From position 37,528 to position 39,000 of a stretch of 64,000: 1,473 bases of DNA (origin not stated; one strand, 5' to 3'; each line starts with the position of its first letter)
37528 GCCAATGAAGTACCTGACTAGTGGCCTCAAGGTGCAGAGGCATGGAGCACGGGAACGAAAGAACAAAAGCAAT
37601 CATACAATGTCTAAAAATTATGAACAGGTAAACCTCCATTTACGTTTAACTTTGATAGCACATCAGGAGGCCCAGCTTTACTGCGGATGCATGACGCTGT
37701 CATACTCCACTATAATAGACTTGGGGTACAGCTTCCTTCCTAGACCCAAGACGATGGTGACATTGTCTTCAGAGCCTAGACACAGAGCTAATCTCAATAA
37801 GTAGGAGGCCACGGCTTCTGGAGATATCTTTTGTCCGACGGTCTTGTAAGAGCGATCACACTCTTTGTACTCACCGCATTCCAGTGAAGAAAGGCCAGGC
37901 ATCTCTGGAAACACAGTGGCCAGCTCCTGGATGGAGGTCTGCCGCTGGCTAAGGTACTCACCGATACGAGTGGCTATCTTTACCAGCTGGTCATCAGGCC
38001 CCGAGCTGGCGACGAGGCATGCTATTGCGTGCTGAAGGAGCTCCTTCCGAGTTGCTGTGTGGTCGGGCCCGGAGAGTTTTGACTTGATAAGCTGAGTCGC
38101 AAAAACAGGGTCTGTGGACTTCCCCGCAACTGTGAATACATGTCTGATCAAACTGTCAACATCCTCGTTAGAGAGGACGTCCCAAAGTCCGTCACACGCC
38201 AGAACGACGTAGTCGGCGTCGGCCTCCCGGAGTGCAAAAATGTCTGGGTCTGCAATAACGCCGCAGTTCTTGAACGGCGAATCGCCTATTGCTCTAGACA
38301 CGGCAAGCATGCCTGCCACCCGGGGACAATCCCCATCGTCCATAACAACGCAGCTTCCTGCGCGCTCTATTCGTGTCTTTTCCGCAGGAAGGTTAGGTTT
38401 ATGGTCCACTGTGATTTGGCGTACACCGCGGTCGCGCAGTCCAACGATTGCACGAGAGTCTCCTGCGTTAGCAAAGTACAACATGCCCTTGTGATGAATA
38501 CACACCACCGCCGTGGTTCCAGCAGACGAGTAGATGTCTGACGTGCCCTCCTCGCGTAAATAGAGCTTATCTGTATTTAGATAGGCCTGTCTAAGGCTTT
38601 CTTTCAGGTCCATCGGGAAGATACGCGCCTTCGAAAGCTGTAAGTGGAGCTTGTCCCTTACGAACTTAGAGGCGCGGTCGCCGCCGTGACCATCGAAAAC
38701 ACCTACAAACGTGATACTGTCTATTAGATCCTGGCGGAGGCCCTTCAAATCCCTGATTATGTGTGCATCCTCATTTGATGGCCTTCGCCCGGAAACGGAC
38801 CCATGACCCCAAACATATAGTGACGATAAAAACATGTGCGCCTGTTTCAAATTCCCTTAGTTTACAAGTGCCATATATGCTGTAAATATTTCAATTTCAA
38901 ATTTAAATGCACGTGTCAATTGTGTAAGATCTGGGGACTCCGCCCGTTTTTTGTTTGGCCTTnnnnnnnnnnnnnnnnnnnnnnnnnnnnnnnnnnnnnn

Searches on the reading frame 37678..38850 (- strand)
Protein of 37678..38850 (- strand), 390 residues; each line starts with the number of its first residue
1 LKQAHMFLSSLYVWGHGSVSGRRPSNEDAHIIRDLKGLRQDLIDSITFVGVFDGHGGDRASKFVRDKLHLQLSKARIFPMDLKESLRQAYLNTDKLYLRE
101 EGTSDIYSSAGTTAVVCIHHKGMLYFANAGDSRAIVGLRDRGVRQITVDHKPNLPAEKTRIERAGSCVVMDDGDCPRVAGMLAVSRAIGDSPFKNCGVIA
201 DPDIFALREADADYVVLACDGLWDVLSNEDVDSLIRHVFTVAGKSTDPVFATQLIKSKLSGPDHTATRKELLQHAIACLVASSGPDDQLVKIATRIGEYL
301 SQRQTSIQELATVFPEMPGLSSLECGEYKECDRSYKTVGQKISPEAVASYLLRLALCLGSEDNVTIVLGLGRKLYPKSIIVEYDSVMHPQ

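Call 59: search_protein_families(library=pfam, proteins=[window:37678-38850:-], max_evalue=0.00001)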
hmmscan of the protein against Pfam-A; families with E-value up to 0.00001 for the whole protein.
window:37678-38850:- (390 aa): 1 family
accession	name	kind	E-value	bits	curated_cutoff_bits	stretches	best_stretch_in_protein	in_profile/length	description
PF00481.26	PP2C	-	1.1e-50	173.1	20.3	1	17-242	6-232/255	Protein phosphatase 2C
